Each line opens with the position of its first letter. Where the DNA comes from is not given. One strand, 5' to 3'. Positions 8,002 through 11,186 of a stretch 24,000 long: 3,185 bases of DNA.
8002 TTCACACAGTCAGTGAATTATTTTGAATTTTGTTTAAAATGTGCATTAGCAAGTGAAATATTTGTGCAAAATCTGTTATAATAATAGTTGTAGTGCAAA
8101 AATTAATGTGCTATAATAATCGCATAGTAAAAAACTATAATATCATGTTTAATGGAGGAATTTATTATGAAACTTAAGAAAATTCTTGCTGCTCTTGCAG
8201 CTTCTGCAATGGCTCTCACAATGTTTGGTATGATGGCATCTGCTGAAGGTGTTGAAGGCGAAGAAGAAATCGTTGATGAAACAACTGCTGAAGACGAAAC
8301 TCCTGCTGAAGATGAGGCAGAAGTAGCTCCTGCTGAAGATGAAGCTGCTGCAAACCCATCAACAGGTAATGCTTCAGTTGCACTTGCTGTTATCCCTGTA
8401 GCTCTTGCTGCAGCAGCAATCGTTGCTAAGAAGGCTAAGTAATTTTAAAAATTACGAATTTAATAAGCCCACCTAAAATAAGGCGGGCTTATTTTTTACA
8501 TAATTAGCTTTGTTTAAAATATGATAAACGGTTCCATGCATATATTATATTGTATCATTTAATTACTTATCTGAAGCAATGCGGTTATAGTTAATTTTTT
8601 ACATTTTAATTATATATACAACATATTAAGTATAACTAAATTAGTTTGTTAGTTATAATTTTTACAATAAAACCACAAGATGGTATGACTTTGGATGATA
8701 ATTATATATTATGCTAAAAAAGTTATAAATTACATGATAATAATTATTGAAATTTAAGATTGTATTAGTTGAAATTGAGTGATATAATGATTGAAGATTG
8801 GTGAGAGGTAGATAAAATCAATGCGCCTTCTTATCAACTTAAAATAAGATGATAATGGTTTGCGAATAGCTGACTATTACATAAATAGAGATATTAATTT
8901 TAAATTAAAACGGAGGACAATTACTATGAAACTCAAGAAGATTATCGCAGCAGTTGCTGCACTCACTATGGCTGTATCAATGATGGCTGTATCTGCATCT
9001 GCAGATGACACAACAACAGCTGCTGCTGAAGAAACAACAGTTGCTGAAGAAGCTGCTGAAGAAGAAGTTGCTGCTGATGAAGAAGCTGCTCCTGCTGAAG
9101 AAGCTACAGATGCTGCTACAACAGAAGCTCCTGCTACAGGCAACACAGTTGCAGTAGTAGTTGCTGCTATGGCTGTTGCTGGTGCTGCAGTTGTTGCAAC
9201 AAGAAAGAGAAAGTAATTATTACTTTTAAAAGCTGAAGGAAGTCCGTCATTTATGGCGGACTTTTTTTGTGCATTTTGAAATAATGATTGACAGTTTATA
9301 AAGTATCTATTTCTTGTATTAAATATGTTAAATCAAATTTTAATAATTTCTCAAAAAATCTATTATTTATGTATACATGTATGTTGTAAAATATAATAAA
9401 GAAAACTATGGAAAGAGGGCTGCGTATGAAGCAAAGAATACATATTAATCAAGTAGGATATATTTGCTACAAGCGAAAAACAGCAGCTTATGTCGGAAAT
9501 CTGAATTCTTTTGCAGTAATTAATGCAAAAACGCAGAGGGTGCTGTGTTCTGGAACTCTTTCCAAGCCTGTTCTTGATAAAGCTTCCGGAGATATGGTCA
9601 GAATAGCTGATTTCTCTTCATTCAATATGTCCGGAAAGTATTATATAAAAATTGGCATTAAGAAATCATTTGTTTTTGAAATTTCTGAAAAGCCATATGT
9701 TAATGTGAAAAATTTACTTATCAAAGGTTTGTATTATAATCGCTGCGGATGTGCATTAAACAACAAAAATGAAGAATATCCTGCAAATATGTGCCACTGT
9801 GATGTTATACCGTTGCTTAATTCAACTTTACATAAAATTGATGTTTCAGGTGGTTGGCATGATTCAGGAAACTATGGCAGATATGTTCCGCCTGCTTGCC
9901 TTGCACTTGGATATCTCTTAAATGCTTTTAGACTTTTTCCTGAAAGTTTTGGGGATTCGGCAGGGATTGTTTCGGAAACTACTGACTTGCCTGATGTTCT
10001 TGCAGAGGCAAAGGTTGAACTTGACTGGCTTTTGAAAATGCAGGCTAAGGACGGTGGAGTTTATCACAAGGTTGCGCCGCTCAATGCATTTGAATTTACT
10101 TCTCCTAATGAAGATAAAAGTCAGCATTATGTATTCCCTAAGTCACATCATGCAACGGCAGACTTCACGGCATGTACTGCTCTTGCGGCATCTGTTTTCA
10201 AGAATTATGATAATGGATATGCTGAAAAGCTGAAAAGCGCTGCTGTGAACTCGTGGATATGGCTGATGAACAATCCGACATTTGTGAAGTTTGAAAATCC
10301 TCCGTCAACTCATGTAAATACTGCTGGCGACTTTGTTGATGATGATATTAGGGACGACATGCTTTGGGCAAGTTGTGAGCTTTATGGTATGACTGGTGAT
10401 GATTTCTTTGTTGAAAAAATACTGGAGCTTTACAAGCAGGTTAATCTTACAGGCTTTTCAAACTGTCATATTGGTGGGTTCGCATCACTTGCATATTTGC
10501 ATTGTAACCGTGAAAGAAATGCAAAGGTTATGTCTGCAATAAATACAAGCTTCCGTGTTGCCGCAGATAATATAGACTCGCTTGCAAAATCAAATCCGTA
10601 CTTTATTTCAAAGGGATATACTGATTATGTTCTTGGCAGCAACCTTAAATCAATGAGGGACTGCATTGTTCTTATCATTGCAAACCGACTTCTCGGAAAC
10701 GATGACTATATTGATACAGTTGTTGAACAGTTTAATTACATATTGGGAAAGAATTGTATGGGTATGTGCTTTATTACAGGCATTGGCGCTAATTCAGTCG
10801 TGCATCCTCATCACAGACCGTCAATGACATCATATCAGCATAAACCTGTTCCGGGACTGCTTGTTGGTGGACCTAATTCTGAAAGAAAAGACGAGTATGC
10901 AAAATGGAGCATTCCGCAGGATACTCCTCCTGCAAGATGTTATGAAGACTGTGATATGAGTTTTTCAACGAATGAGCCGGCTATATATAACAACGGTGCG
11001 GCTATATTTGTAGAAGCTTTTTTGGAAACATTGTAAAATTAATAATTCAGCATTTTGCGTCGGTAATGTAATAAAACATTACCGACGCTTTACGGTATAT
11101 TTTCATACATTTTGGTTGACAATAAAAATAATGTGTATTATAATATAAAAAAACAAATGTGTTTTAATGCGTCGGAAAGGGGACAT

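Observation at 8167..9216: Two 'stalk-only' proteins: signal peptide plus polyacidic linker plus sorting signal, with no passenger domain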

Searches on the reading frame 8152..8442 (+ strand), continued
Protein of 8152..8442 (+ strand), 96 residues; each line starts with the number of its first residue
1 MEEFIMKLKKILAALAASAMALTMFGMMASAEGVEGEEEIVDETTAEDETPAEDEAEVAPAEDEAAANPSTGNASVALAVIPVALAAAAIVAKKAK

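Call 87: find_encoding_contigs(protein=P0113, flank=8000, max_places=3)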
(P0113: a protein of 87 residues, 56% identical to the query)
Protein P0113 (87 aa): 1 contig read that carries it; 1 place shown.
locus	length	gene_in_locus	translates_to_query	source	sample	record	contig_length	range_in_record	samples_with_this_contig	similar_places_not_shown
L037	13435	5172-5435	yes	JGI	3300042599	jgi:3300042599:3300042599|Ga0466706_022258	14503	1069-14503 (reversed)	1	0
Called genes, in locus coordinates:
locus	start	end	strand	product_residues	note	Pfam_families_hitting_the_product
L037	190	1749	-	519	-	PF19127:Choline_bind_3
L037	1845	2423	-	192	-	PF03413:PepSY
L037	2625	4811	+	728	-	PF16244:DUF4901 (weak), PF00395:SLH (faint)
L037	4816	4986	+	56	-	-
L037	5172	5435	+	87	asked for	-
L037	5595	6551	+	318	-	PF00294:PfkB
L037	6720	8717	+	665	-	PF02743:dCache_1, PF08447:PAS_3, PF00990:GGDEF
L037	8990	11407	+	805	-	PF02190:LON_substr_bdg, PF00004:AAA, PF07728:AAA_5, PF22667:Lon_lid, PF05362:Lon_C, PF13541:ChlI (weak)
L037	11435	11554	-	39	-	-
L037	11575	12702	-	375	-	PF09851:SHOCT (weak)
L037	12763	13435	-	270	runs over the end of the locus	PF01656:CbiA, PF10609:ParA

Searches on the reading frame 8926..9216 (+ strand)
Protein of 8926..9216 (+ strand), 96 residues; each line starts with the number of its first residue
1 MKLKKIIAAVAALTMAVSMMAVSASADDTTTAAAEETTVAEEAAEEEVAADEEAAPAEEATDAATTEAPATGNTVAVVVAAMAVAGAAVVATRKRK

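Call 8: find_encoding_contigs(protein=window:8926-9216:+, flank=10000, max_places=10)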
Protein window:8926-9216:+ (96 aa): 3 contigs read that carry it; 2 places shown.
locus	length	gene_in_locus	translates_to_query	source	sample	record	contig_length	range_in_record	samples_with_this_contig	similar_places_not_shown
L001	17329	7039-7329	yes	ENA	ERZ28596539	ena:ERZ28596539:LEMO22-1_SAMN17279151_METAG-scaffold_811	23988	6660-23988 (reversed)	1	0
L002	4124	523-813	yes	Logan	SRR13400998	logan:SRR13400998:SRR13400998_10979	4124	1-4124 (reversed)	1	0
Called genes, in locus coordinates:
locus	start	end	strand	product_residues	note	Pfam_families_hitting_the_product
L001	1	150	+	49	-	?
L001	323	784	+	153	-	-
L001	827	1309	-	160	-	-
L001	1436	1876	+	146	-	PF03862:SpoVAC_SpoVAEB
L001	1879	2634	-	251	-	PF00481:PP2C (faint), PF13672:PP2C_2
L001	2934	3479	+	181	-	PF00015:MCPsignal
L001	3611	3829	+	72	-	PF14070:YjfB_motility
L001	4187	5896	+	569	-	-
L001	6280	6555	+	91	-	-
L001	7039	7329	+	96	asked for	-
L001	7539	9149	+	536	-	PF02927:CelD_N, PF00759:Glyco_hydro_9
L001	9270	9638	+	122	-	-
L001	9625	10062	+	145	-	PF05168:HEPN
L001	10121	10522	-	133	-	PF06541:ABC_trans_CmpB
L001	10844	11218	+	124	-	PF04297:UPF0122, PF08281:Sigma70_r4_2 (weak), PF04545:Sigma70_r4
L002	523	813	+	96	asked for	-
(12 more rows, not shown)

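Call 11: search_protein_families(library=ncbifam, proteins=[window:8926-9216:+], max_evalue=10)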
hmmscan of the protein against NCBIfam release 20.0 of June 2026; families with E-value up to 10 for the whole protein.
window:8926-9216:+ (96 aa): 21 families
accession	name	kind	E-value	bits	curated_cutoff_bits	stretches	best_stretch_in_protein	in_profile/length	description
NF033846.1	Rumino_NPXTG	domain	5.1e-05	23.4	23.5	1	69-96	2-30/30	NPXTG-anchored protein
NF053819.1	EF0750_LPXTG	subfamily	0.00043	20.8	47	1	1-85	1-92/105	EF2685/EF0750 family sortase-dependent surface protein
TIGR01167.1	LPXTG_anchor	domain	0.02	15.5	15.9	1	69-96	3-33/34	LPXTG cell wall anchor domain-containing protein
TIGR04216.1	halo_surf_glyco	exception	0.034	12.4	400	1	24-94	714-783/784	HVO_2072 family ArtA-dependent S-layer glycoprotein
NF049901.1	EndglycodaseB1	equivalog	0.062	11.9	900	1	8-95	473-558/559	endo-beta-N-acetylglucosaminidase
TIGR03656.1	IsdC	equivalog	0.068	13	155.85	1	24-95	143-215/219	heme uptake protein IsdC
NF040549.1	Nt5e_LPXTG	exception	0.27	9.4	1050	1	4-80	3-79/731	cell surface ecto-5'-nucleotidase Nt5e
TIGR03773.1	anch_rpt_wall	hypoth_equivalog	0.48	9.3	190.3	1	5-94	425-511/516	TIGR03773 family transporter-associated surface protein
NF040991.1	MamS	equivalog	0.53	10.4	200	1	5-82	4-78/186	magnetosome protein MamS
NF033512.1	T2SS_chap_CpaB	equivalog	0.67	9.9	90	1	4-64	3-65/206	metalloprotease secretion chaperone CpaB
TIGR03593.1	yidC_nterm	equivalog_domain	0.82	9.2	58.25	1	8-73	6-70/363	membrane protein insertase YidC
NF052551.1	EnvBioLpgNMYCTU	equivalog_domain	1.8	7.9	250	1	3-57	1-56/227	envelope biogenesis lipoprotein LpqN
NF009951.1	PRK13415.1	equivalog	2.3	7.9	242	1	8-77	6-69/219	flagella biosynthesis regulatory protein FliZ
NF040965.1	MamP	equivalog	2.8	7.5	300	1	4-87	5-88/290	magnetosome magnetite formation protein MamP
NF052429.1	LpqS_Mycobact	equivalog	2.9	8.2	35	1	6-91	4-92/126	putative copper homeostasis (lipo)protein LpqS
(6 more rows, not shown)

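Call 12: search_protein_families(library=pfam, proteins=[window:8926-9216:+], max_evalue=10)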
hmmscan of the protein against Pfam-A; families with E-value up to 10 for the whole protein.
window:8926-9216:+ (96 aa): 5 families
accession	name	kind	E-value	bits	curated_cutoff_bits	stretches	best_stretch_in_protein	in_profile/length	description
PF00746.26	Gram_pos_anchor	-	0.022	15.2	20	1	71-96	15-40/43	LPXTG cell wall anchor motif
PF14283.11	CD1107-like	-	0.33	11.3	26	1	21-91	76-149/158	Mobile element protein CD1107-like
PF21827.1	New_glue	-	0.34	11.1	31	1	1-71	1-65/94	New glue protein family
PF09534.15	Trp_oprn_chp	-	1.7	8.9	29.6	1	7-95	73-141/180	Tryptophan-associated transmembrane protein (Trp_oprn_chp)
PF20570.3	DUF6779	-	3.5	8.7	28.1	1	6-65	6-65/108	Domain of unknown function (DUF6779)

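Call 13: find_homologous_proteins(query=window:8926-9216:+, max_evalue=0.01)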
Query window:8926-9216:+: 1485 candidates shared short words with the query, none scored E <= 0.01.

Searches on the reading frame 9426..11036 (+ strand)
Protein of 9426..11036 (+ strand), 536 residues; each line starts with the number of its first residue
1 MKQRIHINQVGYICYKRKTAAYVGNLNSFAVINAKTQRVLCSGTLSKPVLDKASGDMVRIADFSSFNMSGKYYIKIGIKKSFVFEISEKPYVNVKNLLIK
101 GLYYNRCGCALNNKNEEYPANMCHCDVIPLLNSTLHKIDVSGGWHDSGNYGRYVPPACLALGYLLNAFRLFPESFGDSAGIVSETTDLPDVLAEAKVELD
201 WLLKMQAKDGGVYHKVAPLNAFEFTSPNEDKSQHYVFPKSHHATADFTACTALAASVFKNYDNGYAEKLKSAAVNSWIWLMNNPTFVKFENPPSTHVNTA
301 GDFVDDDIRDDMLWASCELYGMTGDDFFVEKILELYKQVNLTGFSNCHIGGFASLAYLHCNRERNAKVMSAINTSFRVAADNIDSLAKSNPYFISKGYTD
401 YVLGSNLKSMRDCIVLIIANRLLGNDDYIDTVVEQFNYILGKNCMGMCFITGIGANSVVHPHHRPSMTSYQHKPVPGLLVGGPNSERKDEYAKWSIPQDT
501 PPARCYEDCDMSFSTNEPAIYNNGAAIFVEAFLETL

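Call 14: find_related_loci(query=window:9426-11036:+, collection=genome_contigs, flank=10000)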
Query window:9426-11036:+ (536 aa) in genome_contigs; peptide patterns used: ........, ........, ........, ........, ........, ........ (x = any residue, [..] = any of these).
32 stretches matched a pattern; 24 encode a relative of the query (tblastn E <= 1e-3); 24 distinct loci.
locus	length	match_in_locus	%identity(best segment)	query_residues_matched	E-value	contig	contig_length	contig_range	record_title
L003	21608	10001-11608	93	1-536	0e+0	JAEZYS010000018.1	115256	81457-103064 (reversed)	MAG: Bacillota bacterium isolate OH_PFB_246 k127_237207, whole genome shotgun sequence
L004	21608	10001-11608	51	1-536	3e-179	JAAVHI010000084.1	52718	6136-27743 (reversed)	MAG: Ruminococcus sp. isolate Mgla_MAG_49-bin_14 c_000000077043, whole genome shotgun sequence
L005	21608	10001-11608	49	1-536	4e-179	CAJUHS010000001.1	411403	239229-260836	MAG TPA_asm: uncultured Oscillospiraceae bacterium isolate MGBC137711 genome assembly, contig: MGBC137711.1, whole genom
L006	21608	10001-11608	49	1-536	1e-178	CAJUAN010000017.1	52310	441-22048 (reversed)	MAG TPA_asm: uncultured Oscillospiraceae bacterium isolate MGBC124430 genome assembly, contig: MGBC124430.17, whole geno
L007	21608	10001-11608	49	1-536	2e-178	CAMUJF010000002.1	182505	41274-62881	MAG TPA_asm: uncultured Clostridia bacterium isolate SRR14038243_bin.79_metawrap_v1.3_MAG genome assembly, contig: NODE.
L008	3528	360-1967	49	1-536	0e+0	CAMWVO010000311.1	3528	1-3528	MAG TPA_asm: uncultured Clostridia bacterium isolate SRR14411283_bin.2_metawrap_v1.3_MAG genome assembly, contig: NODE.5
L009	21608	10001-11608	49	1-536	1e-176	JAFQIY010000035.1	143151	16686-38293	MAG: Oscillospiraceae bacterium isolate RGIG1862 Goat_Cecum-6__c394784, whole genome shotgun sequence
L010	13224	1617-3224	47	1-536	1e-175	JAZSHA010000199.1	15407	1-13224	MAG: Oscillospiraceae bacterium isolate T1900044576_TS20190042.MAGScoT_cleanbin_000063 SGB_502_k141_1552205, whole genom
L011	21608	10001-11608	49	1-536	1e-175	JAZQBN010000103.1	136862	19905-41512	MAG: Oscillospiraceae bacterium isolate T1900044641_TS20190107.MAGScoT_cleanbin_000003 SGB_1251_k141_1578574, whole geno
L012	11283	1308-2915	49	1-536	3e-175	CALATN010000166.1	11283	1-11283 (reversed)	MAG TPA_asm: uncultured Clostridia bacterium isolate SRR6425805_bin.93_CONCOCT_v1.1_MAG genome assembly, contig: ERZ1767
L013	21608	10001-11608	50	1-536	4e-175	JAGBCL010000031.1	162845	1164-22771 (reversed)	MAG: Oscillospiraceae bacterium isolate RGIG8992 Water_deer_Rectum-3__c140220, whole genome shotgun sequence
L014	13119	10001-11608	49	1-536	2e-174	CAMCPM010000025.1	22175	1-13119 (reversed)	MAG: uncultured Clostridia bacterium isolate SRR17382095_bin.20_metaWRAP_v1.3_MAG genome assembly, contig: ERZ10544663.1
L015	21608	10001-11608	47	1-536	3e-174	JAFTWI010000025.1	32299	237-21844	MAG: Oscillospiraceae bacterium isolate RGIG4209 Roe_deer_Colon-3__c4928, whole genome shotgun sequence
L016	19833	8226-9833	48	1-536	1e-173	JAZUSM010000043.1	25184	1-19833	MAG: Oscillospiraceae bacterium isolate T1900044845_TS20190311.MAGScoT_cleanbin_000019 SGB_2971_k141_2415340, whole geno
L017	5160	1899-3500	50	1-534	1e-173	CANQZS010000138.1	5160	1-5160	MAG: uncultured Clostridia bacterium isolate Lapin-017__bin21 genome assembly, contig: Lapin-017__NODE_14329_length_5160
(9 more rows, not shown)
